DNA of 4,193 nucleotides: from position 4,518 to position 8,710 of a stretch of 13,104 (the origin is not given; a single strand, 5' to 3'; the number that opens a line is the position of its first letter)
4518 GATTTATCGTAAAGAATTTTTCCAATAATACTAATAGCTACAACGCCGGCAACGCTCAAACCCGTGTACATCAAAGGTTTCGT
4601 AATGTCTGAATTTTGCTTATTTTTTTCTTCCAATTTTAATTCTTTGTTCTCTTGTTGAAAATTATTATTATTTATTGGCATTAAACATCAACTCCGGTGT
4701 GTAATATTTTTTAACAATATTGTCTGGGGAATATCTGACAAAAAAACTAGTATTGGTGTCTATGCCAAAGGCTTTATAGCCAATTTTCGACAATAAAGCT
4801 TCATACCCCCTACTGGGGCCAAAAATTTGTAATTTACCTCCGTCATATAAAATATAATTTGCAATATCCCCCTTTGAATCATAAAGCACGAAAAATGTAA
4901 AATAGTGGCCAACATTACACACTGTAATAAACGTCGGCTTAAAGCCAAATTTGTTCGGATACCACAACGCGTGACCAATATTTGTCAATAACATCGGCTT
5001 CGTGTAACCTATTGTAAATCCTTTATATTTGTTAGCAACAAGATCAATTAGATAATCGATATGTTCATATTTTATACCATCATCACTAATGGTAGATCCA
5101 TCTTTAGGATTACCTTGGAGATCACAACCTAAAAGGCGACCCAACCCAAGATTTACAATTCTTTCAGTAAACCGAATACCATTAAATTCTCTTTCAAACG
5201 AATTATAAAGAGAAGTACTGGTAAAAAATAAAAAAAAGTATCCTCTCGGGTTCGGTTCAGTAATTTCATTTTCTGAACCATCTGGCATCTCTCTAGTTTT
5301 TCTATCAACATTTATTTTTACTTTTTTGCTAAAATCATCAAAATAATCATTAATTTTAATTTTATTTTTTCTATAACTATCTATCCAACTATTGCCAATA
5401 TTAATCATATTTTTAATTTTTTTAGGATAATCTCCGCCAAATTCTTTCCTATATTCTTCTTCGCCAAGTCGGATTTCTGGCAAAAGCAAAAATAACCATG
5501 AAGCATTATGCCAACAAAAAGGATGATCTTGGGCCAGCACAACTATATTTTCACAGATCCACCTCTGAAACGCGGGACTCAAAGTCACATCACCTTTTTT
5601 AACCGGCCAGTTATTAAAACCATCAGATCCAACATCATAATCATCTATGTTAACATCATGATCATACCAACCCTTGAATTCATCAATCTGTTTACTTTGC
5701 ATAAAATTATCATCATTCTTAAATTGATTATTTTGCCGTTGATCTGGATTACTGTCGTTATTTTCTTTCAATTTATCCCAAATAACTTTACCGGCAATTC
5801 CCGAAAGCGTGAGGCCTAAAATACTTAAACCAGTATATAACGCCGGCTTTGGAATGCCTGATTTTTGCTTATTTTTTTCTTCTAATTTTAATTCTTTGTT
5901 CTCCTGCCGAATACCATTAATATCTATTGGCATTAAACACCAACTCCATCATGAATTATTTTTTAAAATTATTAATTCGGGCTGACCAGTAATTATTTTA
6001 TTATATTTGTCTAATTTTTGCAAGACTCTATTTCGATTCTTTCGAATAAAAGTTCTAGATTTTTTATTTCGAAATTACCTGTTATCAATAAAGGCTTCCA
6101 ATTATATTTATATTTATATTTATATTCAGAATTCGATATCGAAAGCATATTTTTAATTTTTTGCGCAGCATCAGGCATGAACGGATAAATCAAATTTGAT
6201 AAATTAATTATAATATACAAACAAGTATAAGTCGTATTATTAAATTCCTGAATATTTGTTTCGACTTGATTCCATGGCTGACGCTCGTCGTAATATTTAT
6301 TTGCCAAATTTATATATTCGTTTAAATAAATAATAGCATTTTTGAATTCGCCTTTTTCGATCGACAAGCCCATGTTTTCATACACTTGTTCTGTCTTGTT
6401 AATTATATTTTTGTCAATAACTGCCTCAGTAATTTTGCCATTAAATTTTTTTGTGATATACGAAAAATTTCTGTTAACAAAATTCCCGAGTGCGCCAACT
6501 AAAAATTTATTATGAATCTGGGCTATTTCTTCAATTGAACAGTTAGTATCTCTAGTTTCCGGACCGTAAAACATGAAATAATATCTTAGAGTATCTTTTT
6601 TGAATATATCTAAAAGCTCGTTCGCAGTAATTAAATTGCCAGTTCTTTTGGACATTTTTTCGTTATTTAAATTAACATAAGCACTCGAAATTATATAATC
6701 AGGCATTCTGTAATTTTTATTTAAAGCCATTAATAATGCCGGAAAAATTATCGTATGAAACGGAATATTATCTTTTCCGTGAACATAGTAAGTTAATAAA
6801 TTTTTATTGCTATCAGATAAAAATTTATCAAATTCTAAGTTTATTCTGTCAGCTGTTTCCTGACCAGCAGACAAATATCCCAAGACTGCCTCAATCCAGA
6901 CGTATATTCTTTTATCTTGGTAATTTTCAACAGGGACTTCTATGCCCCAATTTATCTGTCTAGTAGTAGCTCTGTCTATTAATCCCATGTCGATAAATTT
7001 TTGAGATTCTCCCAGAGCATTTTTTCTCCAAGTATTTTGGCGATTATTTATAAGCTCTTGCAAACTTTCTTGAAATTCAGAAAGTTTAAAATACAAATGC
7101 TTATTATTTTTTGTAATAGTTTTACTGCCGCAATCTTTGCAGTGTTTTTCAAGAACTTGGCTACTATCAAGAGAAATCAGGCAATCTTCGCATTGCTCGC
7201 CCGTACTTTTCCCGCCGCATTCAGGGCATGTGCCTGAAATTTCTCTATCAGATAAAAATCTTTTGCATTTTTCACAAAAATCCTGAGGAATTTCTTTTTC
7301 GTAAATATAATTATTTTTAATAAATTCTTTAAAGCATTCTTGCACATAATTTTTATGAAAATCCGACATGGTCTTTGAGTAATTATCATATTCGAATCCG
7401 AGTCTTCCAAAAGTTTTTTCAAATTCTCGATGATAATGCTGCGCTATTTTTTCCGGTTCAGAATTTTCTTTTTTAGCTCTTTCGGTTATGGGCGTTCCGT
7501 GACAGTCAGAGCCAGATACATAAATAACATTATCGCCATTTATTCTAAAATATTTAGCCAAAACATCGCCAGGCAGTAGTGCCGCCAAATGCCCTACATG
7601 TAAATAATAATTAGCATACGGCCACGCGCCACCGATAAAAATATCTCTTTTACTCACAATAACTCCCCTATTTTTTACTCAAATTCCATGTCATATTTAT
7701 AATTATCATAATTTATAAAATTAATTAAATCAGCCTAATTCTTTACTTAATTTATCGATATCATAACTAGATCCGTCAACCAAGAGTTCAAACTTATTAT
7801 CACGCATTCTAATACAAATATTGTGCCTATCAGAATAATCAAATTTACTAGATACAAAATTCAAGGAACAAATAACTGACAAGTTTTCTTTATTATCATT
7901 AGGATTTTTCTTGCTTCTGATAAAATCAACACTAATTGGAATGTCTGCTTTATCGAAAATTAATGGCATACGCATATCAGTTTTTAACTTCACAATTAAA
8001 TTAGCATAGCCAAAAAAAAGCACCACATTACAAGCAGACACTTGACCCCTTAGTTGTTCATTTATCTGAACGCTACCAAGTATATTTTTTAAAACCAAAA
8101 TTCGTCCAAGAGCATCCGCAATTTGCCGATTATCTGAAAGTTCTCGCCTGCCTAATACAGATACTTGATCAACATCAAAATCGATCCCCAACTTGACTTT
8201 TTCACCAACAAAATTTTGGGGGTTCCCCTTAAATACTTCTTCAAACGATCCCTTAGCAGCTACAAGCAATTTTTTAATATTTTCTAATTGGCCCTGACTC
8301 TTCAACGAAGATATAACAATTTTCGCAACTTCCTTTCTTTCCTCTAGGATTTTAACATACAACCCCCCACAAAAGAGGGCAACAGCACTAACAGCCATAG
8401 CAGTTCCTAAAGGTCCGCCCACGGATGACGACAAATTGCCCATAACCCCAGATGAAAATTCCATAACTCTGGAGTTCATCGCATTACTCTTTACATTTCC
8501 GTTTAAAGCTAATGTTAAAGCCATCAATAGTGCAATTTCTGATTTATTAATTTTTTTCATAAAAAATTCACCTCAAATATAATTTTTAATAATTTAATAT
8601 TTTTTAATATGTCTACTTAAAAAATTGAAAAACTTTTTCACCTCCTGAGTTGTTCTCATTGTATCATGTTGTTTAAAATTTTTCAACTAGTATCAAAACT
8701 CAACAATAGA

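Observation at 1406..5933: Tandem array of membrane-anchored, rapidly diverging proteins with a papain-fold (USP-like Gln/Cys/His/Asp) signature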

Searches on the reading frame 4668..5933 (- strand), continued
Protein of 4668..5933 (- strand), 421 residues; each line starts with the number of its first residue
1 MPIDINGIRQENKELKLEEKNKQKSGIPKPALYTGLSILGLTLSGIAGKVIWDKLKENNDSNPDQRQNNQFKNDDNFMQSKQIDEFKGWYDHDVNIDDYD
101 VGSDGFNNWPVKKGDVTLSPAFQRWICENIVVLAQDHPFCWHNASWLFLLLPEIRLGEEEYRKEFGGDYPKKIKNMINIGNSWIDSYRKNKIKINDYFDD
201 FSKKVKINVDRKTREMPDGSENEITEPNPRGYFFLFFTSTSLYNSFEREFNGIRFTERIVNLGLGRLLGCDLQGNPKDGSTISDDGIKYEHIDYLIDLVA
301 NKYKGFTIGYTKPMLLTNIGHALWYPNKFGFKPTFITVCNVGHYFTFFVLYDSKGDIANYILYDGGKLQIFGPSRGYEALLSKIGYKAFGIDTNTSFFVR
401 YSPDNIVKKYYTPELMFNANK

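Call 48: fold_search(model_id=the predicted structure, library=pdb)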
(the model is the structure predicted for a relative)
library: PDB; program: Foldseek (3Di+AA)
matches with E <= 10: 442; with E <= 0.001: 0
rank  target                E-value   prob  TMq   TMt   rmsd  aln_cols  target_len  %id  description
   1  4q8g_A                1.2e-03  0.99  0.21  0.19   7.9       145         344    9  Structure of the Saccharomyces cerevisiae PAN2 pseudoubiquitin-hydrolase (released 2014-06-04)
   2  6r9o_A                4.5e-03  0.94  0.21  0.12   9.2       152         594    9  Structure of Saccharomyces cerevisiae apo Pan2 pseudoubiquitin hydrolase-RNA exonuclease (UCH-Exo) module in complex w (released 2019-05-22)
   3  4q8g_B                5.7e-03  0.96  0.20  0.18   7.8       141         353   10  Structure of the Saccharomyces cerevisiae PAN2 pseudoubiquitin-hydrolase (released 2014-06-04)
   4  4xr7_G                6.1e-03  0.90  0.21  0.10   9.0       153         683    9  Structure of the Saccharomyces cerevisiae PAN2-PAN3 core complex (released 2015-01-28)
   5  6r9p_A                7.3e-03  0.93  0.21  0.12   8.6       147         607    7  Structure of Saccharomyces cerevisiae apo Pan2 pseudoubiquitin hydrolase-RNA exonuclease (UCH-Exo) module in complex w (released 2019-05-22)
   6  4xr7_J                1.1e-02  0.89  0.21  0.10   8.1       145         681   10  Structure of the Saccharomyces cerevisiae PAN2-PAN3 core complex (released 2015-01-28)
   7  9fcj_D                1.6e-02  0.98  0.17  0.17   4.1        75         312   15  USP1 bound to ML323 and ubiquitin conjugated to FANCD2 (ordered subset, focused refinement) (released 2024-09-04)
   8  8a47_C                1.7e-02  0.35  0.19  0.20   9.9       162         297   14  IdeS in complex with IgG1 Fc (released 2022-11-30)
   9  5k1a_G                1.9e-02  0.96  0.19  0.26   5.0        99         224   18  Crystal structure of the UAF1-USP12 complex in C2 space group (released 2016-07-20)
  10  6r9i                  2.1e-02  0.80  0.21  0.12   9.3       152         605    8  Structure of Saccharomyces cerevisiae apo Pan2 pseudoubiquitin hydrolase-RNA exonuclease (UCH-Exo) module (released 2019-05-22)
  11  2au1                  2.1e-02  0.51  0.17  0.18   7.1       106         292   12  Crystal Structure of group A Streptococcus MAC-1 orthorhombic form (released 2006-02-28)
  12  2avw_B                2.1e-02  0.33  0.16  0.17   8.6       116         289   13  Crystal structure of monoclinic form of streptococcus Mac-1 (released 2006-02-28)
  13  6cpm_C                2.2e-02  0.80  0.18  0.17  10.0       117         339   14  Structure of the USP15 deubiquitinase domain in complex with a third-generation inhibitory Ubv (released 2019-01-23)
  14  4xr7_A                2.2e-02  0.80  0.21  0.10   9.3       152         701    8  Structure of the Saccharomyces cerevisiae PAN2-PAN3 core complex (released 2015-01-28)
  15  8oyp_A                2.3e-02  0.85  0.20  0.14   7.3       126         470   13  Crystal structure of Ubiquitin specific protease 11 (USP11) in complex with a substrate mimetic (released 2023-10-18)
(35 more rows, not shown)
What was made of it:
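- Model 2 top hits are Pan2 (E 1.2e-3, probability 0.99), USP1/12/15/11/30/28/7/18, IdeS and GtgE (call 48). The best Foldseek hit is a pseudo-USP (call 48).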

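Call 51: search_protein_families(library=padloc, proteins=[window:4668-5933:-], max_evalue=0.1)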
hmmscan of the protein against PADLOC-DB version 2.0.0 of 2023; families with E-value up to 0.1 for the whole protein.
window:4668-5933:- (421 aa): 0 families

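Call 52: search_protein_families(library=phrogs, proteins=[window:4668-5933:-], max_evalue=0.1)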
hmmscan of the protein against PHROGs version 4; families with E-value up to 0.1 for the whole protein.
window:4668-5933:- (421 aa): 0 families

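Call 53: find_encoding_contigs(protein=P0018, flank=8000, max_places=2)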
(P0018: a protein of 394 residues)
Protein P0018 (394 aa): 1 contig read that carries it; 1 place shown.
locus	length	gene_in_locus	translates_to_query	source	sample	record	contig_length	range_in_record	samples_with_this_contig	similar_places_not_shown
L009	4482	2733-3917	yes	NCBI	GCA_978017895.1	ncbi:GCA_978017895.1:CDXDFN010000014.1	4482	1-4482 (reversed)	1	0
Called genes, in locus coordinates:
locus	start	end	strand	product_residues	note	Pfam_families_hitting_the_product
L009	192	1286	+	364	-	-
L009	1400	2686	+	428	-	-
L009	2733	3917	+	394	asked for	-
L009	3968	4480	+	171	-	?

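Call 54: find_encoding_contigs(protein=P0032, flank=8000, max_places=2)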
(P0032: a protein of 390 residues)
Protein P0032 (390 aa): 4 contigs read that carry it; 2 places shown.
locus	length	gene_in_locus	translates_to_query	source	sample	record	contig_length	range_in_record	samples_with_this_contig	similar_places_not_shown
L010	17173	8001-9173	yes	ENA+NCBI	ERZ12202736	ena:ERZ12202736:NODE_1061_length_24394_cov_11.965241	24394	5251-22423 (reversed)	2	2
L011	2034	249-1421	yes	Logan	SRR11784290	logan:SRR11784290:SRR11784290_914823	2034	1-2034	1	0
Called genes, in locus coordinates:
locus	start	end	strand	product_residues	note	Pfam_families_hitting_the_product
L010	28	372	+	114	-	PF28474:DUF8412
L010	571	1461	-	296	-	PF07261:DnaB_2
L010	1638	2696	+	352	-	PF01098:FTSW_RODA_SPOVE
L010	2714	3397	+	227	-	PF20582:UPF0758_N (faint), PF04002:RadC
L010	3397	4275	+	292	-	PF02401:LYTB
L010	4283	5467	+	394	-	PF00768:Peptidase_S11, PF13354:Beta-lactamase2, PF07943:PBP5_C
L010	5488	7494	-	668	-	PF01926:MMR_HSR1, PF02421:FeoB_N, PF17910:FeoB_Cyto, PF07670:Gate, PF07664:FeoB_C, PF07670:Gate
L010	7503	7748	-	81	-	PF04023:FeoA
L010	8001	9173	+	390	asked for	-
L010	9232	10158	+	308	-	-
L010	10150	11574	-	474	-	PF03553:Na_H_antiporter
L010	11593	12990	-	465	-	-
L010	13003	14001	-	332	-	PF01300:Sua5_yciO_yrdC, PF03481:Sua5_C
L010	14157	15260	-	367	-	PF03462:PCRF, PF00472:RF-1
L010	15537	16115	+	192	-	-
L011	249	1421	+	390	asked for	-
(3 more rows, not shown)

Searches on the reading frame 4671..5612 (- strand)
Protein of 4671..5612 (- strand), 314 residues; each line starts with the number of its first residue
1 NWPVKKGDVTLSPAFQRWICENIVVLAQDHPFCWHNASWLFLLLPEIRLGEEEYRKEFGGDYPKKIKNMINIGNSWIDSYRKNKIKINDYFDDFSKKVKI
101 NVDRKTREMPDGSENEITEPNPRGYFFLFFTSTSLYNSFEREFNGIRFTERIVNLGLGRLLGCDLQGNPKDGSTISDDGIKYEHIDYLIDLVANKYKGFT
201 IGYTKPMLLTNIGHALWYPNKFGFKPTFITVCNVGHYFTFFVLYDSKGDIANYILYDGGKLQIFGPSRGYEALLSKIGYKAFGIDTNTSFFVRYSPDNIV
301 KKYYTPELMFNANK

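Call 64: find_homologous_proteins(query=A8, max_evalue=1)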
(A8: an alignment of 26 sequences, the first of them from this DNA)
Query A8 (26 sequences) (314 aa, profile of the alignment): 9 proteins with E <= 1 among 2882 candidates.
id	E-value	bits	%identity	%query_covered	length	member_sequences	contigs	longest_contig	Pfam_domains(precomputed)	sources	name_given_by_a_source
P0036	2.0e-72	263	21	96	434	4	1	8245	-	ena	-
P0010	1.2e-70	257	36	97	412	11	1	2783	-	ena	-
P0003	1.6e-70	256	63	96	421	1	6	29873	-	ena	-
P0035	4.2e-70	255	26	27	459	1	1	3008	-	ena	-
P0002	4.5e-70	255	62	96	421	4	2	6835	-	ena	-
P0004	7.3e-70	254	63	96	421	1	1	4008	-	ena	-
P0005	8.2e-68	247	62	97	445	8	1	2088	-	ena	-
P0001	3.0e-63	232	100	100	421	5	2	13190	-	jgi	-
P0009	1.2e-62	230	35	96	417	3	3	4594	-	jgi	-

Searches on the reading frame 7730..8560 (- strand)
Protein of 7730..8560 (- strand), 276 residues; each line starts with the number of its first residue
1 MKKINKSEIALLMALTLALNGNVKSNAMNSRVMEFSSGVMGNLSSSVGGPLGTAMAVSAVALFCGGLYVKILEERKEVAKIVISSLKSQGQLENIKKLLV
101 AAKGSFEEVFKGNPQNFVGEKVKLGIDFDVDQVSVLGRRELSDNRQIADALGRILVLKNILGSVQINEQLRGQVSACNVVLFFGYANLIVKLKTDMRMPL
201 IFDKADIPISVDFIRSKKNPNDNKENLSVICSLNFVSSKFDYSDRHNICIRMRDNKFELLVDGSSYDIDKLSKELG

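Call 3: search_protein_families(library=pfam, proteins=[window:7730-8560:-], max_evalue=1)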
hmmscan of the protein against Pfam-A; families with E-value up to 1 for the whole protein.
window:7730-8560:- (276 aa): 0 families

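Call 4: search_protein_families(library=ncbifam, proteins=[window:7730-8560:-], max_evalue=1)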
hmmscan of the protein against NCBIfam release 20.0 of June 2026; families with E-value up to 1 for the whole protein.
window:7730-8560:- (276 aa): 0 families

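Call 51: search_protein_families(library=padloc, proteins=[window:7730-8560:-], max_evalue=0.1)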
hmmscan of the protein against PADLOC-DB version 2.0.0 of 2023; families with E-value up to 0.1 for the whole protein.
window:7730-8560:- (276 aa): 0 families

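Call 52: search_protein_families(library=phrogs, proteins=[window:7730-8560:-], max_evalue=0.1)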
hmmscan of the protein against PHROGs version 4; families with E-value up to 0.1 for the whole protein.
window:7730-8560:- (276 aa): 1 family
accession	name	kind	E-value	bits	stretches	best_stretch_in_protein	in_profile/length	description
phrog_8999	-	unknown function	0.051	14.1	1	2-97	4-97/270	-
